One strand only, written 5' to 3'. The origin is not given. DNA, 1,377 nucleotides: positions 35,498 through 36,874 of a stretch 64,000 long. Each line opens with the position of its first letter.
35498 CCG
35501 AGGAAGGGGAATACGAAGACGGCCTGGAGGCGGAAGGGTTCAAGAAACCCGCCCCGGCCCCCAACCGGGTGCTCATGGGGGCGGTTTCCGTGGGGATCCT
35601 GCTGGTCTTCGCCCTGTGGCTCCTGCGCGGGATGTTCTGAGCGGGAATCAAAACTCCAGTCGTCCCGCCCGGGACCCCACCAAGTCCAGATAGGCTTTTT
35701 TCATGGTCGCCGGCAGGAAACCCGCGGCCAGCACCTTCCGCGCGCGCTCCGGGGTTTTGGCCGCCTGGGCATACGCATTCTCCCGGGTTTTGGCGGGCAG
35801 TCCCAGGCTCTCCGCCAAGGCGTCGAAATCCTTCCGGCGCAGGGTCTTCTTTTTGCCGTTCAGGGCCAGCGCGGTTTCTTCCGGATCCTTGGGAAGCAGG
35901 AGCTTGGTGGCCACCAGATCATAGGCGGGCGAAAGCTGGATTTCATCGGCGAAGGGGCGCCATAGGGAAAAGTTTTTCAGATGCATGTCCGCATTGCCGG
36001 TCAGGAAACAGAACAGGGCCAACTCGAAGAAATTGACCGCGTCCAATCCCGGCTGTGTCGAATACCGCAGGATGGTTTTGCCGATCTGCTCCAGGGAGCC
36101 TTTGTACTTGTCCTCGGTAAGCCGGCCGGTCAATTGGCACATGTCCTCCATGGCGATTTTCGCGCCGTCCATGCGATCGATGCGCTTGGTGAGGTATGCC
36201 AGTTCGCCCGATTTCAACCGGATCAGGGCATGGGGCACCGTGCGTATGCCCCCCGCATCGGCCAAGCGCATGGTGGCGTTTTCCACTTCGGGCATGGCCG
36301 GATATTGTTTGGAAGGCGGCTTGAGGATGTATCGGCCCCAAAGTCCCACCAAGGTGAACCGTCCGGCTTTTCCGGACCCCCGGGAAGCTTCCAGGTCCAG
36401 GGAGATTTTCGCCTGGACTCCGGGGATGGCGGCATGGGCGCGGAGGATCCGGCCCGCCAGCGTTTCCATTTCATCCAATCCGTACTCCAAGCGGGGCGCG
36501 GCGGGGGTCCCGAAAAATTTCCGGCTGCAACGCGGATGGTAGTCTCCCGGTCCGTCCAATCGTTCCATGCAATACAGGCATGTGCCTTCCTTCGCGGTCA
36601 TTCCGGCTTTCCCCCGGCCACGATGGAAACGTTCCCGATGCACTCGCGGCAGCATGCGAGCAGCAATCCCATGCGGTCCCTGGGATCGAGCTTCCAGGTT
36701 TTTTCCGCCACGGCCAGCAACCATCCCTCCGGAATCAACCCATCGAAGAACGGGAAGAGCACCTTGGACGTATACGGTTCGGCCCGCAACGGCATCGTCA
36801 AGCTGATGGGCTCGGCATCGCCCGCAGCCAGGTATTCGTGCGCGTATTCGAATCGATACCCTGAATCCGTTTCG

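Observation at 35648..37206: Tripartite hipB-hipS-hipT toxin-antitoxin locus with HipA split into two genes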

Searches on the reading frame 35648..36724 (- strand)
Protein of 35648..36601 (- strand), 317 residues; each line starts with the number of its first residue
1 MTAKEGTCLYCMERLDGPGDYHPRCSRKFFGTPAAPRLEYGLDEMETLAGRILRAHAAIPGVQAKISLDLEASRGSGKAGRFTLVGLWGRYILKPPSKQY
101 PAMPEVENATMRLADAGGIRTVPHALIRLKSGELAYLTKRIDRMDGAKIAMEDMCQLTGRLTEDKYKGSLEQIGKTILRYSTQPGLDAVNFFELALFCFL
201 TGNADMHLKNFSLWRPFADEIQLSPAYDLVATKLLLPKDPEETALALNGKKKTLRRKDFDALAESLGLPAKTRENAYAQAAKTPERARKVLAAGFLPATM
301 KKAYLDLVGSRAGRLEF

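Call 3: search_protein_families(library=pfam, proteins=[window:35648-36601:-, window:35648-36724:-], max_evalue=0.01)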
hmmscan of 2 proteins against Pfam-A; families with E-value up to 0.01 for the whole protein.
window:35648-36601:- (317 aa): 1 family
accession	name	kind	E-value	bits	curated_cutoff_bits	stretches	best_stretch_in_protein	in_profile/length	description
PF07804.18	HipA_C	-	1.2e-42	146.4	30.5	1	59-282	3-207/213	HipA-like C-terminal domain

window:35648-36724:- (358 aa): 1 family
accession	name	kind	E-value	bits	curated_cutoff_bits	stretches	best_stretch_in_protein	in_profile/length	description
PF07804.18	HipA_C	-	1.7e-42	145.9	30.5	1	100-323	3-207/213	HipA-like C-terminal domain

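Call 4: search_protein_families(library=ncbifam, proteins=[window:35648-36601:-], max_evalue=0.01)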
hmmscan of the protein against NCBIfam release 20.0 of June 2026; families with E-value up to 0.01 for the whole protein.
window:35648-36601:- (317 aa): 1 family
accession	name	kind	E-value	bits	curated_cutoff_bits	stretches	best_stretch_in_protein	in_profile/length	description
NF007297.0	PRK09775.1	equivalog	1.7e-05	23.8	401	1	194-232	334-372/446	type II toxin-antitoxin system HipA family toxin YjjJ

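Call 5: search_solved_structures(query=window:35648-36601:-, max_evalue=0.01, show_alignments=2)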
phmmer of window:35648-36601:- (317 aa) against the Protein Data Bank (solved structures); distinct sequences matched with E-value up to 0.01: 16.
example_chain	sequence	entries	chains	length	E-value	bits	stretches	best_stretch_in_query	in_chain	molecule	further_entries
8ezr_B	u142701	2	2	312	2.7e-45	158.1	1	56-317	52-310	HipT(Lp)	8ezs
7vkb_A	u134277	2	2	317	2.8e-45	158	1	56-317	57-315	HipA_C domain-containing protein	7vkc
7wcf_A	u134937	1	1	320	1.1e-44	156.1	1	56-317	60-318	HipA_C domain-containing protein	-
7ab3_C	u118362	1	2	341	3.7e-11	46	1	57-232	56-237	HipA_C domain-containing protein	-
7ab4_C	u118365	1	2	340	7.1e-11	45.1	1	58-232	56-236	HipA_C domain-containing protein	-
7ab5_C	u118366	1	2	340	4.2e-10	42.5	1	58-231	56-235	HipA_C domain-containing protein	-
3tpd_A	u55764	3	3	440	1.8e-05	27.3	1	118-232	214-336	Serine/threonine-protein kinase HipA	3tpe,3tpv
2wiu_A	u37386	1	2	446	1.9e-05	27.2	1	122-232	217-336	PROTEIN HIPA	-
3tpb_A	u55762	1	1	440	0.00012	24.6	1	118-232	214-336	Serine/threonine-protein kinase HipA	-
3hzi_A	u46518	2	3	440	0.00012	24.5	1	118-232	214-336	Protein hipA | Serine/threonine-protein kinase HipA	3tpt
4yg7_D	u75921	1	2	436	0.00013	24.5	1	122-232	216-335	Serine/threonine-protein kinase HipA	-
3fbr_A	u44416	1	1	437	0.00013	24.5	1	122-232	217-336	Serine/threonine-protein kinase toxin HipA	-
3dnt_A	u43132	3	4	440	0.00013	24.5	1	122-232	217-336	Protein hipA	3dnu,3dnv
5k98_A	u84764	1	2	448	0.00013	24.4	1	122-232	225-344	Serine/threonine-protein kinase HipA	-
4pu5_A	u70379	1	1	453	0.0005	22.6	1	189-273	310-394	Toxin-antitoxin system toxin HipA family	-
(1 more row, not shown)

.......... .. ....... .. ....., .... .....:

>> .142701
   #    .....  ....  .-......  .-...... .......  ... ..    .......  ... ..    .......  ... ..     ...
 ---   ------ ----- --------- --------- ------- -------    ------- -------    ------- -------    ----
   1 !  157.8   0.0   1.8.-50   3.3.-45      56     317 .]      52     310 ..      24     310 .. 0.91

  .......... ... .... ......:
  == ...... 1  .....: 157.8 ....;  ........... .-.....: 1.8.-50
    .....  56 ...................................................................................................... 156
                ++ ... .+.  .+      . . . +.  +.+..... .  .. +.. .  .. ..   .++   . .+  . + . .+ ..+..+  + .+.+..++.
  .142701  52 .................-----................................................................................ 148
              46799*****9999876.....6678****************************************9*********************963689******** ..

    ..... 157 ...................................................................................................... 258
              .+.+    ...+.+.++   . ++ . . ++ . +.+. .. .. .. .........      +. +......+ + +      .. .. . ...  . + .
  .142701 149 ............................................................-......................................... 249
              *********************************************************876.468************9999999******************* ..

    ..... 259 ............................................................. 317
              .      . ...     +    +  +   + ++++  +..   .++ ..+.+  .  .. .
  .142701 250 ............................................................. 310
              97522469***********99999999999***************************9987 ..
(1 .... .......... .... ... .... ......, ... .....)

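Call 8: find_homologous_proteins(query=window:35648-36601:-, max_evalue=1e-10)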
Query window:35648-36601:- (317 aa): 8000 proteins with E <= 1e-10 among 8000 candidates; the best 120 are listed.
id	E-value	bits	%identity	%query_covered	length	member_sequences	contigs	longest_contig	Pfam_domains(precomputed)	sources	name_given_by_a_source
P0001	5.1e-209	711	100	100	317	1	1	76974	PF07804.19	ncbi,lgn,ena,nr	ncbi:MAG TPA: HipA domain-containing protein [Fibrobacteria bacterium]|nr:HipA domain-containing pro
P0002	1.9e-152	525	77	97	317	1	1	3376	PF07804.19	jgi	jgi:serine/threonine-protein kinase HipA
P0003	1.9e-147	508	73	99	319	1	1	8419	PF07804.19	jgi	jgi:serine/threonine-protein kinase HipA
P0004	4.8e-145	501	73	99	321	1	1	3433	PF07804.19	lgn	-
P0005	6.5e-145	500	74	96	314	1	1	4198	PF07804.19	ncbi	-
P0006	7.1e-145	500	73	100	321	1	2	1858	PF07804.19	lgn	-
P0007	1.9e-144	499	73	99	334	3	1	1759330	PF07804.19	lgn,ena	-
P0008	4.5e-142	491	71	98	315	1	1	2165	PF07804.19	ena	-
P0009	3.8e-139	481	68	99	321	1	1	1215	PF07804.19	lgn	-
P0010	5.1e-139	481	70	97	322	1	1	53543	PF07804.19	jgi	jgi:serine/threonine-protein kinase HipA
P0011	7.5e-139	480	69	97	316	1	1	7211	PF07804.19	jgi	jgi:serine/threonine-protein kinase HipA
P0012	1.2e-138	479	69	99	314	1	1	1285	PF07804.19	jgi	jgi:serine/threonine-protein kinase HipA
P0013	3.4e-137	475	69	100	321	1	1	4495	PF07804.19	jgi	jgi:serine/threonine-protein kinase HipA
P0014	3.6e-136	471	66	100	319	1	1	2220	PF07804.19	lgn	-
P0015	1.4e-135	469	67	98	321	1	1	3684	PF07804.19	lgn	-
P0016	3.4e-135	468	70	97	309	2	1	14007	PF07804.19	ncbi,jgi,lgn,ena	-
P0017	1.9e-134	466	69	96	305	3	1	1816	PF07804.19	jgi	jgi:serine/threonine-protein kinase HipA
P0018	2.2e-133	462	66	99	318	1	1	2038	PF07804.19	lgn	-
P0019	5.4e-133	461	66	98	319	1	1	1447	PF07804.19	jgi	jgi:serine/threonine-protein kinase HipA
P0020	5.8e-133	461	65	99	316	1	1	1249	PF07804.19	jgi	-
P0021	8.5e-133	460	66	98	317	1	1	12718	PF07804.19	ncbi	-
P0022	9.0e-133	460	65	100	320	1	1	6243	PF07804.19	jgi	jgi:serine/threonine-protein kinase HipA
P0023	3.2e-132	458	66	98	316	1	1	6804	PF07804.19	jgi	jgi:serine/threonine-protein kinase HipA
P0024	2.4e-131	456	65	100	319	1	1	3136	PF07804.19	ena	-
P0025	8.4e-131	454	67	97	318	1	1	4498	PF07804.19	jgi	jgi:serine/threonine-protein kinase HipA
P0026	8.6e-131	454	64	99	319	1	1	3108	PF07804.19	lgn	-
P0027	2.0e-130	453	64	99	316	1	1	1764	PF07804.19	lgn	-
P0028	8.5e-130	450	64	99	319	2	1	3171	PF07804.19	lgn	-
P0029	1.0e-129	450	62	100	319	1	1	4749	PF07804.19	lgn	-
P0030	1.8e-129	449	66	100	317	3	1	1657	PF07804.19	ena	-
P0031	3.0e-129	449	63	99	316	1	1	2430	PF07804.19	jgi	jgi:serine/threonine-protein kinase HipA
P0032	7.4e-129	447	65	97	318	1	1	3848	PF07804.19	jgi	jgi:serine/threonine-protein kinase HipA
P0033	1.5e-128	446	64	100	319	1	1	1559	PF07804.19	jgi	jgi:serine/threonine-protein kinase HipA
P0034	3.5e-128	445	65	98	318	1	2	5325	PF07804.19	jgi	jgi:serine/threonine-protein kinase HipA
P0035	9.0e-128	444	65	100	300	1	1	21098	PF07804.19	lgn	-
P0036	1.0e-127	444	64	98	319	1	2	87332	PF07804.19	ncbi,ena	-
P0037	1.3e-127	443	65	96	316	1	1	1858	PF07804.19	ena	-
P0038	2.1e-124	433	65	93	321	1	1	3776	PF07804.19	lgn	-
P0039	1.3e-123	430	63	97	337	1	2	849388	PF07804.19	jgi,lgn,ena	-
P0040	3.1e-123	429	62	100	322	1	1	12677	PF07804.19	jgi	jgi:serine/threonine-protein kinase HipA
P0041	8.4e-123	427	64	97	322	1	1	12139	PF07804.19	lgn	-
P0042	1.7e-121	423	60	99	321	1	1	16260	PF07804.19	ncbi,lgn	-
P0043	1.6e-120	420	68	89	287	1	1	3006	PF07804.19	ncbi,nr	ncbi:MAG: HipA domain protein, partial [Verrucomicrobiales bacterium]|nr:HipA domain protein [Verruc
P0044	1.1e-118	414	63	97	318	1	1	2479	PF07804.19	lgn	-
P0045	9.7e-118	411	67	87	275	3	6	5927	PF07804.19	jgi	jgi:serine/threonine-protein kinase HipA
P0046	1.1e-117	411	61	96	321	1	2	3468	PF07804.19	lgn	-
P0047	2.7e-113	396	61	98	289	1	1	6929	PF07804.19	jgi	jgi:serine/threonine-protein kinase HipA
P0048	3.7e-113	396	57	99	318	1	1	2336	PF07804.19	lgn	-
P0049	5.7e-113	395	57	97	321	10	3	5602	PF07804.19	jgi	jgi:serine/threonine-protein kinase HipA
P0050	9.3e-110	385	69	77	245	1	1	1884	PF07804.19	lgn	-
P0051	2.5e-106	373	54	99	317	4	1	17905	PF07804.19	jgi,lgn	-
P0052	4.1e-106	373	54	97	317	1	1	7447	PF07804.19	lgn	-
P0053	9.5e-106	371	56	98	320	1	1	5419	PF07804.19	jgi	jgi:serine/threonine-protein kinase HipA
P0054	1.0e-105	371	55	97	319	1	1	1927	PF07804.19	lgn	-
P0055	1.4e-105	371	54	98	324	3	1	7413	PF07804.19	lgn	-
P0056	1.9e-105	370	66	77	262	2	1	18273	PF07804.19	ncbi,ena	-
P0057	2.2e-105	370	55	97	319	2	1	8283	PF07804.19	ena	-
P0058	3.1e-105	370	56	97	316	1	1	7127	PF07804.19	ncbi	ncbi:MAG: HipA domain-containing protein [Chitinophagaceae bacterium]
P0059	3.2e-105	370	56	97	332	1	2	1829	PF07804.19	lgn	-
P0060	1.9e-104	367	55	97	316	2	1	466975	PF07804.19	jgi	jgi:serine/threonine-protein kinase HipA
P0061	2.2e-104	367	55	97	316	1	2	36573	PF07804.19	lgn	-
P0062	2.6e-104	367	55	97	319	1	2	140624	PF07804.19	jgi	jgi:serine/threonine-protein kinase HipA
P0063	3.4e-104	366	54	97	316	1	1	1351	PF07804.19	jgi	jgi:serine/threonine-protein kinase HipA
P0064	3.7e-104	366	55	97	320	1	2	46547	PF07804.19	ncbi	-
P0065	4.7e-104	366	59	97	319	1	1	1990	PF07804.19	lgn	-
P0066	5.0e-104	366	55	95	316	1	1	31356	PF07804.19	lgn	-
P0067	6.1e-104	366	56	98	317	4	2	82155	PF07804.19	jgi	jgi:serine/threonine-protein kinase HipA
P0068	9.2e-104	365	53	98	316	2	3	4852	PF07804.19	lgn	-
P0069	1.6e-103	364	53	95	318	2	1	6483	PF07804.19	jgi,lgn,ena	-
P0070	1.9e-103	364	55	98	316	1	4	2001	PF07804.19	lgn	-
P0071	2.3e-103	364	56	96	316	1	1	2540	PF07804.19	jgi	jgi:serine/threonine-protein kinase HipA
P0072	3.5e-103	363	56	93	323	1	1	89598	PF07804.19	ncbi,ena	-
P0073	3.8e-103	363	55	97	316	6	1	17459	PF07804.19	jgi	jgi:serine/threonine-protein kinase HipA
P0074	4.0e-103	363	57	98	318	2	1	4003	PF07804.19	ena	-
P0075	4.5e-103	363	54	99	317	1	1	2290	PF07804.19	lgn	-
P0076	4.6e-103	363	58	97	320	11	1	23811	PF07804.19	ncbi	-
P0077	5.6e-103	362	54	98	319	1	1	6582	PF07804.19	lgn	-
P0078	5.9e-103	362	54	97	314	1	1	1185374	PF07804.19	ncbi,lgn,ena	-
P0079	1.2e-102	361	56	96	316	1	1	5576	PF07804.19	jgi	jgi:serine/threonine-protein kinase HipA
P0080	1.3e-102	361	54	97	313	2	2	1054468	PF07804.19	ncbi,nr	ncbi:MAG: HipA domain-containing protein [Saprospirales bacterium]|nr:HipA domain-containing protein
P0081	1.3e-102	361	53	99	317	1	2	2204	PF07804.19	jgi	jgi:serine/threonine-protein kinase HipA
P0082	1.3e-102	361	56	100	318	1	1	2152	PF07804.19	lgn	-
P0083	1.3e-102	361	55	98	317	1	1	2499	PF07804.19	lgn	-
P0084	1.4e-102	361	54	97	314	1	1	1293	PF07804.19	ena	-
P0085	1.6e-102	361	55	96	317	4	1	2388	PF07804.19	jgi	jgi:serine/threonine-protein kinase HipA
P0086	1.7e-102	361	55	98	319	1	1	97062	PF07804.19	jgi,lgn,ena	-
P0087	1.8e-102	361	55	97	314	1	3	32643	PF07804.19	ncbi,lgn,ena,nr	ncbi:MAG TPA: HipA domain-containing protein [Ignavibacteria bacterium]|nr:HipA domain-containing pr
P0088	1.8e-102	361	58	97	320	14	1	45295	PF07804.19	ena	-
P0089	2.0e-102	361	54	97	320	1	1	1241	PF07804.19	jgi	jgi:serine/threonine-protein kinase HipA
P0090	2.1e-102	361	53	97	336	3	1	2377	PF07804.19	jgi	-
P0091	2.4e-102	360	53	98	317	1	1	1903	PF07804.19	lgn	-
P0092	2.6e-102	360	53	99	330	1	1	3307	PF07804.19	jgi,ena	-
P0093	2.8e-102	360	53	99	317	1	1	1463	PF07804.19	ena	-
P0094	3.3e-102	360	53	98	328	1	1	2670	PF07804.19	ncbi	-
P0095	4.0e-102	360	53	97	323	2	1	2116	PF07804.19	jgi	jgi:serine/threonine-protein kinase HipA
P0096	4.0e-102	360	55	97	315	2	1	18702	PF07804.19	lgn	-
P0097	5.1e-102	359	54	98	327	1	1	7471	PF07804.19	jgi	jgi:serine/threonine-protein kinase HipA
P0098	5.4e-102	359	52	100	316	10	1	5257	PF07804.19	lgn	-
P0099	6.0e-102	359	54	98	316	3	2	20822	PF07804.19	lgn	-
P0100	6.7e-102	359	54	98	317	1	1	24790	PF07804.19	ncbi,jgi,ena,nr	ncbi:MAG TPA: HipA domain-containing protein [Chryseolinea sp.]|nr:HipA domain-containing protein [C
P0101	8.9e-102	358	54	97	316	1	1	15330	PF07804.19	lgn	-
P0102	9.3e-102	358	53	97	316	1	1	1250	PF07804.19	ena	-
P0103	9.6e-102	358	56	98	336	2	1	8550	PF07804.19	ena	-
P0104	9.8e-102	358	54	97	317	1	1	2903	PF07804.19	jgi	jgi:serine/threonine-protein kinase HipA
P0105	1.1e-101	358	55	97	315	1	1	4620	PF07804.19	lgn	-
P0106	1.1e-101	358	53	98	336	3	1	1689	PF07804.19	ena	-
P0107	2.1e-101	357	57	97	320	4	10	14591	PF07804.19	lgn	-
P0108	2.2e-101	357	54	97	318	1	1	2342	PF07804.19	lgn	-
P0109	2.7e-101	357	54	98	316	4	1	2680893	PF07804.19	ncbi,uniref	ncbi:HipA domain-containing protein [Terrimonas rubra]|uniref:HipA domain-containing protein n=1 Tax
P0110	3.2e-101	357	55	97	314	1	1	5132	PF07804.19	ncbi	-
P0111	3.8e-101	356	52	99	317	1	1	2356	PF07804.19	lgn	-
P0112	4.1e-101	356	53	98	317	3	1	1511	PF07804.19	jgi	jgi:serine/threonine-protein kinase HipA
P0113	4.3e-101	356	52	97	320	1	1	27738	PF07804.19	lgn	-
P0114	4.7e-101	356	55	96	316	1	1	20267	PF07804.19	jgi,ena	-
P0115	5.4e-101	356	55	98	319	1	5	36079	PF07804.19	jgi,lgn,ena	-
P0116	5.6e-101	356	54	97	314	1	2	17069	PF07804.19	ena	-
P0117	5.9e-101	356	56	97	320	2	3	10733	PF07804.19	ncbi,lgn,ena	-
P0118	5.9e-101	356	54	97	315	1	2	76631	PF07804.19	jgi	jgi:serine/threonine-protein kinase HipA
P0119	6.1e-101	356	52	99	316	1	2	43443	PF07804.19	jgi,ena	-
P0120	7.3e-101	355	52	98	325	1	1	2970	PF07804.19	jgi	jgi:serine/threonine-protein kinase HipA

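Call 13: find_encoding_contigs(protein=P0001, flank=10000, max_places=3)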
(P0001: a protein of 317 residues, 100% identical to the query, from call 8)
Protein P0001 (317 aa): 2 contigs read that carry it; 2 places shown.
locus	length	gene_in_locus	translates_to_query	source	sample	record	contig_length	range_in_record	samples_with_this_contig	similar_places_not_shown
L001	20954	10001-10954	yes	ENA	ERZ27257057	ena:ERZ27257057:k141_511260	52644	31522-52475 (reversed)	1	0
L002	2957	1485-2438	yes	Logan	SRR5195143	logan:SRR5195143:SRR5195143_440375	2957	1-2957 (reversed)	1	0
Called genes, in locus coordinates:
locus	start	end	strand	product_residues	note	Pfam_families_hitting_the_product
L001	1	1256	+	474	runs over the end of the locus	?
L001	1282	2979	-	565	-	PF13620:CarboxypepD_reg (faint), PF10102:DUF2341, PF13385:Laminin_G_3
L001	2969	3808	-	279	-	PF14394:DUF4423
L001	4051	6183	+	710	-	PF05157:MshEN, PF00437:T2SSE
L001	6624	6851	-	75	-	PF01402:RHH_1 (weak)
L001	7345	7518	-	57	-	-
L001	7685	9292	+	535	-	-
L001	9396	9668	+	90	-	PF13560:HTH_31 (weak), PF01381:HTH_3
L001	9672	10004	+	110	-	PF13657:Couple_hipA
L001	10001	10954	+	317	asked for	PF07804:HipA_C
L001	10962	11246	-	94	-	PF13248:Zn_ribbon_3 (weak), PF13240:Zn_Ribbon_1 (weak)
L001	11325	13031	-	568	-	PF18158:AidB_N, PF02770:Acyl-CoA_dh_M, PF00441:Acyl-CoA_dh_1, PF08028:Acyl-CoA_dh_2 (weak), PF22924:ACOX_C_alpha1, PF22217:ACDH-11_C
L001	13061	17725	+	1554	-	PF00270:DEAD, PF04851:ResIII (weak), PF00271:Helicase_C, PF19306:WHD_Lhr, PF08494:DEAD_assoc, PF23235:WHD_3rd_Lhr, PF23234:WHD_4th_Lhr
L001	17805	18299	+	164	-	PF01527:HTH_Tnp_1 (faint)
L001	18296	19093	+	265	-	PF00665:rve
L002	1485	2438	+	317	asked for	PF07804:HipA_C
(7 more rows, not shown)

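Call 17: find_related_loci(query=A1, collection=genome_contigs, flank=3000)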
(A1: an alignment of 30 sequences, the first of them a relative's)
Query A1 (317 aa) in genome_contigs; peptide patterns used: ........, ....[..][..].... (x = any residue, [..] = any of these).
600 stretches matched a pattern (row limit reached: there are more); 597 encode a relative of the query (tblastn E <= 1e-3); the best 80 are kept; 80 distinct loci.
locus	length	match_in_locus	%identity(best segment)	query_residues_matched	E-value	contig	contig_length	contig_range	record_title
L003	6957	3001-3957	60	1-315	9e-130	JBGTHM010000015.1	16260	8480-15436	MAG: Fibrobacteria bacterium isolate JTS-RE239 k141_9962168, whole genome shotgun sequence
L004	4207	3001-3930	55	8-316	6e-113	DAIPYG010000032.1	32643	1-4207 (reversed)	MAG TPA_asm: Bacteroidota bacterium isolate CTOTU2451 NODE_589_length_32643_cov_5.475298, whole genome shotgun sequence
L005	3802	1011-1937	54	8-315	1e-111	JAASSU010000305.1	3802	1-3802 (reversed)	MAG: Bacteroidetes bacterium isolate KhS_metabat.24 KhS_C15623, whole genome shotgun sequence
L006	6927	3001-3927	54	8-315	5e-110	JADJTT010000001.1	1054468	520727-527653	MAG: Saprospirales bacterium isolate Hirt_18-Q3-R61-65_BAT3C.578 tig00001406-10-10549010, whole genome shotgun sequence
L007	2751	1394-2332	52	4-315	2e-113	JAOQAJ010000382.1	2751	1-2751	MAG: Segetibacter sp. isolate RYN_279 scaffold_1651377, whole genome shotgun sequence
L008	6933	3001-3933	54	8-317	5e-109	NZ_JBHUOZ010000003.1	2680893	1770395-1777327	Terrimonas rubra strain KCTC 23299 velvet_auto_83_3, whole genome shotgun sequence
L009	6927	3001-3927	54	8-316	1e-108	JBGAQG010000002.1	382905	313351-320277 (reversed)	MAG: Flavipsychrobacter sp. isolate MAG_AAO_H125.56 AAOH125-56_opera_contig_108, whole genome shotgun sequence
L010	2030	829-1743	54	8-311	2e-114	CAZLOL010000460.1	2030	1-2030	MAG TPA_asm: uncultured Ignavibacteriaceae bacterium isolate SRP173033_co1_9 genome assembly, contig: NODE_192174_length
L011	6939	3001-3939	54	4-315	2e-108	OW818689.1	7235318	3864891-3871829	metagenome genome assembly, chromosome: 1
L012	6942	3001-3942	53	6-317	5e-108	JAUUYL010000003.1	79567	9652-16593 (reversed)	MAG: Lentisphaerota bacterium isolate CSMAG_166 CSMAG_166_k127_9201466_length_79567_cov_18.5321, whole genome shotgun se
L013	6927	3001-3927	52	8-317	9e-108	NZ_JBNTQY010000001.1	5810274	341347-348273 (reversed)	Emticicia sp. SJ17W-69 contig1, whole genome shotgun sequence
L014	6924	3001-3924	52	8-316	1e-107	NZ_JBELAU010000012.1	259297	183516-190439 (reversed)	Emticicia sp. W12TSBA100-4 12, whole genome shotgun sequence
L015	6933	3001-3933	53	6-315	4e-107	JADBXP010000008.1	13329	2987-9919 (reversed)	MAG: Chitinophagaceae bacterium isolate M043S1SP1A08QC M043S1_8, whole genome shotgun sequence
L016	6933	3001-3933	52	6-315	5e-107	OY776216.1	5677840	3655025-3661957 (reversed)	MAG: uncultured Saccharicrinis sp. isolate 1ff51e6b-9ef2-4a18-b850-43072ca9d896 genome assembly, chromosome: 1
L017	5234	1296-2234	50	4-315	1e-106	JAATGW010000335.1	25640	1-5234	MAG: Chitinophagales bacterium isolate bin_80 k141_471992, whole genome shotgun sequence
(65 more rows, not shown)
